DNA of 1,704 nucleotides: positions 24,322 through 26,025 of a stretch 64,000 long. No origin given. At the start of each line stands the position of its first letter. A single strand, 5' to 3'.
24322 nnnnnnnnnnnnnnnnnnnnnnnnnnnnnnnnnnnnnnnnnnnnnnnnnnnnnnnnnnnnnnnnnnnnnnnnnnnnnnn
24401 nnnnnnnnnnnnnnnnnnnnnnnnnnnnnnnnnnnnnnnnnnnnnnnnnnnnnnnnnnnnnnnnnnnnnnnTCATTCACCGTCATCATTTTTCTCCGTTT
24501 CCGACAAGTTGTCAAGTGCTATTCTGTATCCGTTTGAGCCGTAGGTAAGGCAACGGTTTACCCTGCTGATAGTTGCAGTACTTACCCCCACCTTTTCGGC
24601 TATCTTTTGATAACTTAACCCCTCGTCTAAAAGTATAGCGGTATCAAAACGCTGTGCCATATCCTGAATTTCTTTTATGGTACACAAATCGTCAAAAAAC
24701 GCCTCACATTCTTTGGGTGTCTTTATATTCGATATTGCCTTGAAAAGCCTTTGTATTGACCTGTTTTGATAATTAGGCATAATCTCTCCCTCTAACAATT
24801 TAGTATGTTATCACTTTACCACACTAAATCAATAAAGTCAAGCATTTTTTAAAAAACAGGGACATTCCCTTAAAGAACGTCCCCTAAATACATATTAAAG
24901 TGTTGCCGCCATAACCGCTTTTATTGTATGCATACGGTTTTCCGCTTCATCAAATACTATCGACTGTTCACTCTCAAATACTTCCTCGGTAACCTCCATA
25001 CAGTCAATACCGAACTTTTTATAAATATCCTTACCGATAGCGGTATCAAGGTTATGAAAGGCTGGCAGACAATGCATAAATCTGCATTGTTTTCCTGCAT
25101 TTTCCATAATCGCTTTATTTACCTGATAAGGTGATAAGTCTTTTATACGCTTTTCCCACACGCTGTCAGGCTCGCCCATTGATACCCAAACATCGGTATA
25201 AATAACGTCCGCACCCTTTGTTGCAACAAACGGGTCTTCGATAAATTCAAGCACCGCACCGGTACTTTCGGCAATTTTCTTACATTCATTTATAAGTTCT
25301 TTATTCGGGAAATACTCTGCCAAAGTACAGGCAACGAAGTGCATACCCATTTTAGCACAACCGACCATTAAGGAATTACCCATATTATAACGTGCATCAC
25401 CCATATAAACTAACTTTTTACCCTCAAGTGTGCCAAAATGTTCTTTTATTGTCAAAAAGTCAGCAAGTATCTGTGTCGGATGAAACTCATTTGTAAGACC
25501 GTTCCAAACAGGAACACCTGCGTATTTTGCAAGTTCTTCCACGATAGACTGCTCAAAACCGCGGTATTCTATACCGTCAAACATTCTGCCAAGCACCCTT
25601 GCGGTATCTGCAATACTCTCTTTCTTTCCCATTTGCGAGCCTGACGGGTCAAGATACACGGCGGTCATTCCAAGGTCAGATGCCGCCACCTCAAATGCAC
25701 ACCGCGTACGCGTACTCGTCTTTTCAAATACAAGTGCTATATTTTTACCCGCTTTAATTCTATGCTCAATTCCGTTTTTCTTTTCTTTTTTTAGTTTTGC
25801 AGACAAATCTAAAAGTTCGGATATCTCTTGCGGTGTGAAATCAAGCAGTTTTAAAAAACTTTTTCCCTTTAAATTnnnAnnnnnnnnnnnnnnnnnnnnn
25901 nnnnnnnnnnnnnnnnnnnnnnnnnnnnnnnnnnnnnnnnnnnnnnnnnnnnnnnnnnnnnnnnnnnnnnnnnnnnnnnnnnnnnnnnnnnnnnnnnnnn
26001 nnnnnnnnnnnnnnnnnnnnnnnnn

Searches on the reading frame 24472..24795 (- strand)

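Call 24: search_protein_families(library=pfam, proteins=[window:24472-24795:-], max_evalue=0.001)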
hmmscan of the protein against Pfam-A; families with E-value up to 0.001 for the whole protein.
window:24472-24795:- (107 aa): 3 families
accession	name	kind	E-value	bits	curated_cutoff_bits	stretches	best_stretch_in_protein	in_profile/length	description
PF01371.25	Trp_repressor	-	7.1e-29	100.2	27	1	13-97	2-87/88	Trp repressor protein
PF13936.12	HTH_38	-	4e-06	26.9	27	1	53-79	14-40/44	Helix-turn-helix domain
PF13384.12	HTH_23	-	9.7e-06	25.7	24.6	1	47-79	5-37/50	Homeodomain-like domain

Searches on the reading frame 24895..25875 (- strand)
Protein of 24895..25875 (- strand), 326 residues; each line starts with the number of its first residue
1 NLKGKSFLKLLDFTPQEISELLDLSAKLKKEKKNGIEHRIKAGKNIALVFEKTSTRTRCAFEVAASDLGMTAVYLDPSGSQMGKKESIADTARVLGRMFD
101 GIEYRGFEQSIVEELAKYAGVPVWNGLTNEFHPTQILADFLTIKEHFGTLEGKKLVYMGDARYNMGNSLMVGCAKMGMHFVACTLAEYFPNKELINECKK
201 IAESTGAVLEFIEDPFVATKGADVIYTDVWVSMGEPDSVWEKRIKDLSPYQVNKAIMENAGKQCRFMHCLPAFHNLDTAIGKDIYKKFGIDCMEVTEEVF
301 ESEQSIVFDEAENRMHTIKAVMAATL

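Call 24: search_protein_families(library=pfam, proteins=[window:24895-25875:-], max_evalue=0.001)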
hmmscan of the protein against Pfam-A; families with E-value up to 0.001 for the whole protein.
window:24895-25875:- (326 aa): 2 families
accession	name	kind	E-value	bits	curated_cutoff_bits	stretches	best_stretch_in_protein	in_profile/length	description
PF00185.30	OTCace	-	7.4e-54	182.5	29.4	1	151-324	1-156/157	Aspartate/ornithine carbamoyltransferase, Asp/Orn binding domain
PF02729.26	OTCace_N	-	5.9e-49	166.4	29.9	1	5-145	1-148/148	Aspartate/ornithine carbamoyltransferase, carbamoyl-P binding domain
